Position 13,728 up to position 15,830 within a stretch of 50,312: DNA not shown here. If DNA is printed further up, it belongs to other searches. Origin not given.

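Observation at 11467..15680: Translationally coupled two-gene module: wHTH / alpha-beta-hydrolase / pseudo-cyclase fusion plus 803-aa HerA/YjgR-like ATPase with coiled-coil tail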

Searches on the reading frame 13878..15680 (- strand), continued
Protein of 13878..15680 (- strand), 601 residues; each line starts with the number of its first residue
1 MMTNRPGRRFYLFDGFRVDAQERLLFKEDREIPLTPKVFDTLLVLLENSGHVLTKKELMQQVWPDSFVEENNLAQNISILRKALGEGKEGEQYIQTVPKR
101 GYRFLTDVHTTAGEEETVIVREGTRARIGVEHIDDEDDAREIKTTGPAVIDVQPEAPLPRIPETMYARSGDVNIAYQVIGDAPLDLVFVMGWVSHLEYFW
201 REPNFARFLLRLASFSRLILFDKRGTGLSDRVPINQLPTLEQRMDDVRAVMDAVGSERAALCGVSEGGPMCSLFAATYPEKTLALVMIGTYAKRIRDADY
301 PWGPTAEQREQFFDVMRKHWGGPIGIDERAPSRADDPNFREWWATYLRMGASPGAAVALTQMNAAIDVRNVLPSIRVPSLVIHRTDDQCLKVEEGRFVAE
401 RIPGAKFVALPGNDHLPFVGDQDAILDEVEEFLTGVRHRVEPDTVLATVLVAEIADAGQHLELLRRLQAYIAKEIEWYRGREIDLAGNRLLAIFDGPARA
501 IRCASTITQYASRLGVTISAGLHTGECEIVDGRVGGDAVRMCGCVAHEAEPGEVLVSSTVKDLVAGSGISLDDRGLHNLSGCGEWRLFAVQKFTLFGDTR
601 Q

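Call 14: find_homologous_proteins(query=window:13878-15680:-, max_evalue=0.00001)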
Query window:13878-15680:- (601 aa): 8000 proteins with E <= 0.00001 among 8000 candidates; the best 120 are listed.
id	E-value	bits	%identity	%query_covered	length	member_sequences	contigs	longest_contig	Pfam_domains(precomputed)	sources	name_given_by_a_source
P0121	0.0e+0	1363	100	100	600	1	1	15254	PF12697.14,PF00561.27,PF00486.35,PF12146.16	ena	-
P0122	0.0e+0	1357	99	100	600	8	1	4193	PF12697.14,PF00561.27,PF00486.35,PF12146.16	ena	-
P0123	0.0e+0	1215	89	99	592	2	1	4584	PF12697.14,PF00561.27,PF00486.35,PF12146.16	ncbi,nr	ncbi:MAG TPA: alpha/beta fold hydrolase [Pyrinomonadaceae bacterium]|nr:alpha/beta fold hydrolase [P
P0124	0.0e+0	1214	89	98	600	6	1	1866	PF12697.14,PF00561.27,PF00486.35,PF12146.16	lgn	-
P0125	0.0e+0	1207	89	99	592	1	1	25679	PF00561.27,PF00486.35,PF12146.16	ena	-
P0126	0.0e+0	1172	87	98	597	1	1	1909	PF00561.27,PF00486.35,PF12146.16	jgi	jgi:pimeloyl-ACP methyl ester carboxylesterase/DNA-binding winged helix-turn-helix (wHTH) protein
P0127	0.0e+0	1172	87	98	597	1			PF12697.14,PF00561.27,PF00486.35,PF12146.16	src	-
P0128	0.0e+0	1164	87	98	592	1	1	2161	PF12697.14,PF00561.27,PF00486.35,PF12146.16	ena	-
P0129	0.0e+0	1164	87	98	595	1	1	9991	PF12697.14,PF00561.27,PF00486.35,PF12146.16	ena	-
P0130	0.0e+0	1159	86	98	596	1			PF12697.14,PF00561.27,PF00486.35,PF12146.16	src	-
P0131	0.0e+0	1157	86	98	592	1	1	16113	PF12697.14,PF00561.27,PF00486.35,PF12146.16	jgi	jgi:pimeloyl-ACP methyl ester carboxylesterase/DNA-binding winged helix-turn-helix (wHTH) protein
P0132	0.0e+0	1151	84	98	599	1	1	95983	PF12697.14,PF00561.27,PF00486.35,PF12146.16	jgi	jgi:pimeloyl-ACP methyl ester carboxylesterase/DNA-binding winged helix-turn-helix (wHTH) protein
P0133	0.0e+0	1146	86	99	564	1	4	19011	PF12697.14,PF00561.27,PF00486.35,PF12146.16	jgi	jgi:pimeloyl-ACP methyl ester carboxylesterase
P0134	0.0e+0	1145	86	99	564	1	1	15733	PF12697.14,PF00561.27,PF00486.35,PF12146.16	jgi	jgi:pimeloyl-ACP methyl ester carboxylesterase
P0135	0.0e+0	1141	86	99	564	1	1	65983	PF12697.14,PF00561.27,PF00486.35,PF12146.16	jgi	jgi:pimeloyl-ACP methyl ester carboxylesterase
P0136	0.0e+0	1140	86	98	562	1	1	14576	PF12697.14,PF00561.27,PF00486.35,PF12146.16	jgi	jgi:pimeloyl-ACP methyl ester carboxylesterase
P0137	0.0e+0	1140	86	98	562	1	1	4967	PF12697.14,PF00561.27,PF00486.35,PF12146.16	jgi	jgi:pimeloyl-ACP methyl ester carboxylesterase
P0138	0.0e+0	1139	86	99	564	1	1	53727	PF12697.14,PF00561.27,PF00486.35,PF12146.16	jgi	jgi:pimeloyl-ACP methyl ester carboxylesterase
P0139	0.0e+0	1137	86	98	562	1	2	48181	PF12697.14,PF00561.27,PF00486.35,PF12146.16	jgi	jgi:pimeloyl-ACP methyl ester carboxylesterase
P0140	0.0e+0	1136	86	99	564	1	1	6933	PF12697.14,PF00561.27,PF00486.35,PF12146.16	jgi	jgi:pimeloyl-ACP methyl ester carboxylesterase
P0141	0.0e+0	1126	83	98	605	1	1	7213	PF00561.27,PF00486.35,PF12146.16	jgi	jgi:pimeloyl-ACP methyl ester carboxylesterase/DNA-binding winged helix-turn-helix (wHTH) protein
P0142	0.0e+0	1123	83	98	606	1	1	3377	PF12697.14,PF00561.27,PF00486.35,PF12146.16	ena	-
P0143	0.0e+0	1123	83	98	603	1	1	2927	PF12697.14,PF00561.27,PF00486.35,PF12146.16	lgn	-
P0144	0.0e+0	1119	83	99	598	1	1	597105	PF12697.14,PF00561.27,PF00486.35,PF12146.16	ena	-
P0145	0.0e+0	1119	83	98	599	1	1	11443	PF12697.14,PF00561.27,PF00486.35,PF12146.16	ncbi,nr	ncbi:MAG TPA: alpha/beta fold hydrolase [Pyrinomonadaceae bacterium]|nr:alpha/beta fold hydrolase [P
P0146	0.0e+0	1116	82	98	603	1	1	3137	PF00561.27,PF00486.35,PF12146.16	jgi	-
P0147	0.0e+0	1116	83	98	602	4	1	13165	PF00561.27,PF00486.35,PF12146.16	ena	-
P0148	0.0e+0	1113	82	98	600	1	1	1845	PF00561.27,PF00486.35,PF12146.16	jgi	-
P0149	0.0e+0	1112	83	98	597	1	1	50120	PF12697.14,PF00561.27,PF00486.35,PF12146.16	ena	-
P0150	0.0e+0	1110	82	98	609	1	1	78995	PF12697.14,PF00561.27,PF00486.35,PF12146.16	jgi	jgi:pimeloyl-ACP methyl ester carboxylesterase/DNA-binding winged helix-turn-helix (wHTH) protein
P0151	0.0e+0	1110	83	98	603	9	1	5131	PF12697.14,PF00561.27,PF00486.35,PF12146.16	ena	-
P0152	0.0e+0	1110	82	98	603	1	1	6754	PF12697.14,PF00561.27,PF00486.35,PF12146.16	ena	-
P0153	0.0e+0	1110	82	98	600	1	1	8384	PF12697.14,PF00561.27,PF00486.35,PF12146.16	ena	-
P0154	0.0e+0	1109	82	98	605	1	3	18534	PF12697.14,PF00561.27,PF00486.35,PF12146.16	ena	-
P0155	0.0e+0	1108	82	98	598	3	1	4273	PF12697.14,PF00561.27,PF00486.35,PF12146.16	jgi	-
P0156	0.0e+0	1107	82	98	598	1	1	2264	PF12697.14,PF00561.27,PF00486.35,PF12146.16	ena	-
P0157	0.0e+0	1107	82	99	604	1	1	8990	PF12697.14,PF00561.27,PF00486.35,PF12146.16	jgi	-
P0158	0.0e+0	1107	81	98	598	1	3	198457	PF12697.14,PF00561.27,PF00486.35,PF12146.16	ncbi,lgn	-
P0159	0.0e+0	1107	83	98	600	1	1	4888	PF12697.14,PF00561.27,PF00486.35,PF12146.16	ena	-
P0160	0.0e+0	1107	82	99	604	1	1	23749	PF12697.14,PF00561.27,PF00486.35,PF12146.16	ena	-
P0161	0.0e+0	1106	82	98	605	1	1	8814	PF12697.14,PF00561.27,PF00486.35,PF12146.16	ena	-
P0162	0.0e+0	1104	82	99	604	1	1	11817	PF12697.14,PF00561.27,PF00486.35,PF12146.16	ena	-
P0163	0.0e+0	1104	82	98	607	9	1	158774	PF12697.14,PF00561.27,PF00486.35,PF12146.16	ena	-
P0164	0.0e+0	1104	82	99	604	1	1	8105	PF12697.14,PF00561.27,PF00486.35,PF12146.16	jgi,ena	-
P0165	0.0e+0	1104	81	98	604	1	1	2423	PF12697.14,PF00561.27,PF00486.35,PF12146.16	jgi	-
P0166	0.0e+0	1103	82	99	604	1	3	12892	PF12697.14,PF00561.27,PF00486.35,PF12146.16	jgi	jgi:pimeloyl-ACP methyl ester carboxylesterase/DNA-binding winged helix-turn-helix (wHTH) protein/cl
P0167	0.0e+0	1103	81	98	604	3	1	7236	PF12697.14,PF00561.27,PF00486.35,PF12146.16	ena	-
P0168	0.0e+0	1102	82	98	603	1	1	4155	PF00561.27,PF00486.35,PF12146.16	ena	-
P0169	0.0e+0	1101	83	98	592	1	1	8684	PF00561.27,PF00486.35,PF12146.16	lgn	-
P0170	0.0e+0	1101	82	99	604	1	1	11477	PF12697.14,PF00561.27,PF00486.35,PF12146.16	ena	-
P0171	0.0e+0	1101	82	99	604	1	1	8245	PF12697.14,PF00561.27,PF00486.35,PF12146.16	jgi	-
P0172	0.0e+0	1101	82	99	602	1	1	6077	PF12697.14,PF00561.27,PF00486.35,PF12146.16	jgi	jgi:pimeloyl-ACP methyl ester carboxylesterase/DNA-binding winged helix-turn-helix (wHTH) protein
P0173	0.0e+0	1100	81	98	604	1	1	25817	PF12697.14,PF00561.27,PF00486.35,PF12146.16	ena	-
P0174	0.0e+0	1100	82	98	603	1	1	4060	PF12697.14,PF00561.27,PF00486.35,PF12146.16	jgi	jgi:DNA-binding winged helix-turn-helix (wHTH) protein/pimeloyl-ACP methyl ester carboxylesterase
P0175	0.0e+0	1099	81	98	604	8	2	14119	PF12697.14,PF00561.27,PF00486.35,PF12146.16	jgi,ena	jgi:pimeloyl-ACP methyl ester carboxylesterase/DNA-binding winged helix-turn-helix (wHTH) protein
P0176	0.0e+0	1099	82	99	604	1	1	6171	PF12697.14,PF00561.27,PF00486.35,PF12146.16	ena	-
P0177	0.0e+0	1099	83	98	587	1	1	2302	PF12697.14,PF00561.27,PF00486.35,PF12146.16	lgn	-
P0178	0.0e+0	1099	81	98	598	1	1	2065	PF12697.14,PF00561.27,PF00486.35,PF12146.16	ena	-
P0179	0.0e+0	1099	81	98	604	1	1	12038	PF12697.14,PF00561.27,PF00486.35,PF12146.16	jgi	-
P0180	0.0e+0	1098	81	99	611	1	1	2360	PF12697.14,PF00561.27,PF00486.35,PF12146.16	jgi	-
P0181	0.0e+0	1098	82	98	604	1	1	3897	PF12697.14,PF00561.27,PF00486.35,PF12146.16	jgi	jgi:pimeloyl-ACP methyl ester carboxylesterase/DNA-binding winged helix-turn-helix (wHTH) protein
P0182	0.0e+0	1098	81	98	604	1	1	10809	PF12697.14,PF00561.27,PF00486.35,PF12146.16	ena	-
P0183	0.0e+0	1098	82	98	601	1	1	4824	PF00561.27,PF00486.35,PF12146.16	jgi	jgi:pimeloyl-ACP methyl ester carboxylesterase/DNA-binding winged helix-turn-helix (wHTH) protein/cl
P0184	0.0e+0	1098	82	98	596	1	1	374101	PF12697.14,PF00561.27,PF00486.35,PF12146.16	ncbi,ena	-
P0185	0.0e+0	1097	81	98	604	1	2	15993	PF00561.27,PF00486.35,PF12146.16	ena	-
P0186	0.0e+0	1097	81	98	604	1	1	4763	PF00561.27,PF00486.35,PF12146.16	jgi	-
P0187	0.0e+0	1097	81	98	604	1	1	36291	PF00561.27,PF00486.35,PF12146.16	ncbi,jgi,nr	ncbi:MAG TPA: alpha/beta fold hydrolase [Pyrinomonadaceae bacterium]|nr:alpha/beta fold hydrolase [P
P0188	0.0e+0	1097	81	98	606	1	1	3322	PF12697.14,PF00561.27,PF00486.35,PF12146.16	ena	-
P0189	0.0e+0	1097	82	98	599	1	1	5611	PF00561.27,PF00486.35,PF12146.16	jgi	-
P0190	0.0e+0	1096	82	99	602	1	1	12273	PF12697.14,PF00561.27,PF00486.35,PF12146.16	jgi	jgi:pimeloyl-ACP methyl ester carboxylesterase/DNA-binding winged helix-turn-helix (wHTH) protein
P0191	0.0e+0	1096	81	98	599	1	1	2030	PF12697.14,PF00561.27,PF00486.35,PF12146.16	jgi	jgi:pimeloyl-ACP methyl ester carboxylesterase/DNA-binding winged helix-turn-helix (wHTH) protein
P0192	0.0e+0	1096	81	98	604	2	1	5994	PF12697.14,PF00561.27,PF00486.35,PF12146.16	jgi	jgi:pimeloyl-ACP methyl ester carboxylesterase/DNA-binding winged helix-turn-helix (wHTH) protein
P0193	0.0e+0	1096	81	98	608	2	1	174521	PF12697.14,PF00561.27,PF00486.35,PF12146.16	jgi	jgi:pimeloyl-ACP methyl ester carboxylesterase/DNA-binding winged helix-turn-helix (wHTH) protein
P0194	0.0e+0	1096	82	98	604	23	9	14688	PF12697.14,PF00561.27,PF00486.35,PF12146.16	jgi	jgi:pimeloyl-ACP methyl ester carboxylesterase/DNA-binding winged helix-turn-helix (wHTH) protein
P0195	0.0e+0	1096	82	98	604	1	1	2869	PF12697.14,PF00561.27,PF00486.35,PF12146.16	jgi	jgi:pimeloyl-ACP methyl ester carboxylesterase/DNA-binding winged helix-turn-helix (wHTH) protein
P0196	0.0e+0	1095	82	97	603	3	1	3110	PF12697.14,PF00561.27,PF00486.35,PF12146.16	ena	-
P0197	0.0e+0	1095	82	98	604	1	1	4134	PF12697.14,PF00561.27,PF00486.35,PF12146.16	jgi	jgi:pimeloyl-ACP methyl ester carboxylesterase/DNA-binding winged helix-turn-helix (wHTH) protein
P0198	0.0e+0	1095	82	98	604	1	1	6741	PF12697.14,PF00561.27,PF00486.35,PF12146.16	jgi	jgi:DNA-binding winged helix-turn-helix (wHTH) protein/pimeloyl-ACP methyl ester carboxylesterase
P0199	0.0e+0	1095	82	98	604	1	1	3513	PF12697.14,PF00561.27,PF00486.35,PF12146.16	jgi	jgi:pimeloyl-ACP methyl ester carboxylesterase/DNA-binding winged helix-turn-helix (wHTH) protein/cl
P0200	0.0e+0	1094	81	99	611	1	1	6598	PF12697.14,PF00561.27,PF00486.35,PF12146.16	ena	-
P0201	0.0e+0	1094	82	98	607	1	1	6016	PF12697.14,PF00561.27,PF00486.35,PF12146.16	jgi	jgi:pimeloyl-ACP methyl ester carboxylesterase/DNA-binding winged helix-turn-helix (wHTH) protein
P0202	0.0e+0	1094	81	99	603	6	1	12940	PF00561.27,PF00486.35,PF12146.16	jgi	jgi:pimeloyl-ACP methyl ester carboxylesterase/DNA-binding winged helix-turn-helix (wHTH) protein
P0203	0.0e+0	1094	81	98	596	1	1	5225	PF12697.14,PF00561.27,PF00486.35,PF12146.16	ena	-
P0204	0.0e+0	1094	83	97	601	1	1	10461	PF00561.27,PF00486.35,PF12146.16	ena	-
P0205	0.0e+0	1093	81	98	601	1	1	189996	PF12697.14,PF00561.27,PF00486.35,PF12146.16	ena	-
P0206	0.0e+0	1093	81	99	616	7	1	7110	PF12697.14,PF00561.27,PF00486.35,PF12146.16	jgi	jgi:pimeloyl-ACP methyl ester carboxylesterase/DNA-binding winged helix-turn-helix (wHTH) protein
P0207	0.0e+0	1093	81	98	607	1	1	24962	PF12697.14,PF00561.27,PF00486.35,PF12146.16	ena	-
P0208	0.0e+0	1093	81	98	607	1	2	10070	PF12697.14,PF00561.27,PF00486.35,PF12146.16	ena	-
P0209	0.0e+0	1092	81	98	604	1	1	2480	PF12697.14,PF00561.27,PF00486.35,PF12146.16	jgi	-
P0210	0.0e+0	1092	82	98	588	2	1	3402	PF00561.27,PF00486.35,PF12146.16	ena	-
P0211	0.0e+0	1092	82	98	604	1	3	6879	PF12697.14,PF00561.27,PF00486.35,PF12146.16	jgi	jgi:pimeloyl-ACP methyl ester carboxylesterase/DNA-binding winged helix-turn-helix (wHTH) protein/cl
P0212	0.0e+0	1092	82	98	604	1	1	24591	PF12697.14,PF00561.27,PF00486.35,PF12146.16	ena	-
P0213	0.0e+0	1092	81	98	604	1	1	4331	PF12697.14,PF00561.27,PF00486.35,PF12146.16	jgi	jgi:pimeloyl-ACP methyl ester carboxylesterase/DNA-binding winged helix-turn-helix (wHTH) protein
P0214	0.0e+0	1092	80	98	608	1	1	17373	PF12697.14,PF00561.27,PF00486.35,PF12146.16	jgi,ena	-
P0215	0.0e+0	1091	81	98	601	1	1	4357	PF00561.27,PF00486.35,PF12146.16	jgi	jgi:pimeloyl-ACP methyl ester carboxylesterase/DNA-binding winged helix-turn-helix (wHTH) protein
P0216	0.0e+0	1091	82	99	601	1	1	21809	PF12697.14,PF00561.27,PF00486.35,PF12146.16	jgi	jgi:pimeloyl-ACP methyl ester carboxylesterase/DNA-binding winged helix-turn-helix (wHTH) protein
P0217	0.0e+0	1091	81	98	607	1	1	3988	PF12697.14,PF00561.27,PF00486.35,PF12146.16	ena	-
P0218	0.0e+0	1091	82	98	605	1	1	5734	PF12697.14,PF00561.27,PF00486.35,PF12146.16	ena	-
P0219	0.0e+0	1091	81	99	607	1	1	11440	PF12697.14,PF00561.27,PF00486.35,PF12146.16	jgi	jgi:pimeloyl-ACP methyl ester carboxylesterase/DNA-binding winged helix-turn-helix (wHTH) protein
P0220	0.0e+0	1091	82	98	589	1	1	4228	PF12697.14,PF00561.27,PF00486.35,PF12146.16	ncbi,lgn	-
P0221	0.0e+0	1091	82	98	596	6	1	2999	PF12697.14,PF00561.27,PF00486.35,PF12146.16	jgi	jgi:pimeloyl-ACP methyl ester carboxylesterase/DNA-binding winged helix-turn-helix (wHTH) protein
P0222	0.0e+0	1089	81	98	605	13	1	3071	PF12697.14,PF00561.27,PF00486.35,PF12146.16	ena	-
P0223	0.0e+0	1089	82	98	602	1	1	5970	PF12697.14,PF00561.27,PF00486.35,PF12146.16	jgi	jgi:pimeloyl-ACP methyl ester carboxylesterase/DNA-binding winged helix-turn-helix (wHTH) protein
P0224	0.0e+0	1089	82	97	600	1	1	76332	PF12697.14,PF00561.27,PF00486.35,PF12146.16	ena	-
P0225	0.0e+0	1089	81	99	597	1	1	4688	PF12697.14,PF00561.27,PF00486.35,PF12146.16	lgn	-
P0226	0.0e+0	1089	82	97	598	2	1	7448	PF00561.27,PF00486.35,PF12146.16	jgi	-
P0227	0.0e+0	1088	82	98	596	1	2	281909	PF00561.27,PF00486.35,PF12146.16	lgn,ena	-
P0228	0.0e+0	1088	82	97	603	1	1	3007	PF12697.14,PF00561.27,PF00486.35,PF12146.16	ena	-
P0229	0.0e+0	1088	82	98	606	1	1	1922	PF12697.14,PF00561.27,PF00486.35,PF12146.16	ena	-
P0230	0.0e+0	1087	81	98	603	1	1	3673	PF12697.14,PF00561.27,PF00486.35,PF12146.16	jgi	-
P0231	0.0e+0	1087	80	98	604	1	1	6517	PF12697.14,PF00561.27,PF00486.35,PF12146.16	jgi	jgi:pimeloyl-ACP methyl ester carboxylesterase/DNA-binding winged helix-turn-helix (wHTH) protein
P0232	0.0e+0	1087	82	98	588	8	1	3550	PF00561.27,PF00486.35,PF12146.16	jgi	jgi:pimeloyl-ACP methyl ester carboxylesterase/DNA-binding winged helix-turn-helix (wHTH) protein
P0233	0.0e+0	1087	82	98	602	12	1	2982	PF12697.14,PF00561.27,PF00486.35,PF12146.16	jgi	jgi:pimeloyl-ACP methyl ester carboxylesterase/DNA-binding winged helix-turn-helix (wHTH) protein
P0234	0.0e+0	1087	81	98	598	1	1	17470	PF12697.14,PF00561.27,PF00486.35,PF12146.16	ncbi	-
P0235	0.0e+0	1087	81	99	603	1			PF12697.14,PF00561.27,PF00486.35,PF12146.16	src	-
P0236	0.0e+0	1087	81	100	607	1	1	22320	PF00561.27,PF00486.35,PF12146.16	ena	-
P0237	0.0e+0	1086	81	98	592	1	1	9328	PF12697.14,PF00561.27,PF00486.35,PF12146.16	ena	-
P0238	0.0e+0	1086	81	98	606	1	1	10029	PF12697.14,PF00561.27,PF00486.35,PF12146.16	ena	-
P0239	0.0e+0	1086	81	98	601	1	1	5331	PF12697.14,PF00561.27,PF00486.35,PF12146.16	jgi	jgi:pimeloyl-ACP methyl ester carboxylesterase/DNA-binding winged helix-turn-helix (wHTH) protein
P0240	0.0e+0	1085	82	97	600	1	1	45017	PF12697.14,PF00561.27,PF00486.35,PF12146.16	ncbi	ncbi:MAG TPA: alpha/beta fold hydrolase [Pyrinomonadaceae bacterium]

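Call 55: find_related_loci(query=A2, collection=metagenome_contigs, flank=6000)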
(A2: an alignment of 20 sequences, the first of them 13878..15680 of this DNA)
Query A2 (601 aa) in metagenome_contigs; peptide patterns used: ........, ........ (x = any residue, [..] = any of these).
599 stretches matched a pattern (row limit reached: there are more); 589 encode a relative of the query (tblastn E <= 1e-3); the best 80 are kept; 80 distinct loci.
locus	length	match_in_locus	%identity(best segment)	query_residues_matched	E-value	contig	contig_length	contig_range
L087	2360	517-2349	81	2-595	0e+0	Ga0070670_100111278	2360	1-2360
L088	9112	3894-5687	81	4-592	0e+0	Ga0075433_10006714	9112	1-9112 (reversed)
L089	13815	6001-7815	81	2-599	0e+0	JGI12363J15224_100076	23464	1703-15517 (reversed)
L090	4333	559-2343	81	8-592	0e+0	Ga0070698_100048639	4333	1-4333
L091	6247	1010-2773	81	7-592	0e+0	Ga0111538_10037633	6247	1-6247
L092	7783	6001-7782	81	2-582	0e+0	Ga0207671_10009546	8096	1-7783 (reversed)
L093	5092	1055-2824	81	4-592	0e+0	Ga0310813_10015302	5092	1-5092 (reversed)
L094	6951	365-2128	81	4-592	0e+0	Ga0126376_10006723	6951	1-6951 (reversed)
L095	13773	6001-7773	81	4-592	0e+0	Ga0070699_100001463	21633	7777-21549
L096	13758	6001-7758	79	2-594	0e+0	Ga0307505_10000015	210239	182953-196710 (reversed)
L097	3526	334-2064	79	9-592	0e+0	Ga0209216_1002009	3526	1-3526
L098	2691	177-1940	78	2-592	0e+0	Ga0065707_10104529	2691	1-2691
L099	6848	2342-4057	76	2-592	0e+0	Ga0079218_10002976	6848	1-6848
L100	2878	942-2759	71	8-594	0e+0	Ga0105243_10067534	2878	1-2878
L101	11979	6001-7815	69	2-592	0e+0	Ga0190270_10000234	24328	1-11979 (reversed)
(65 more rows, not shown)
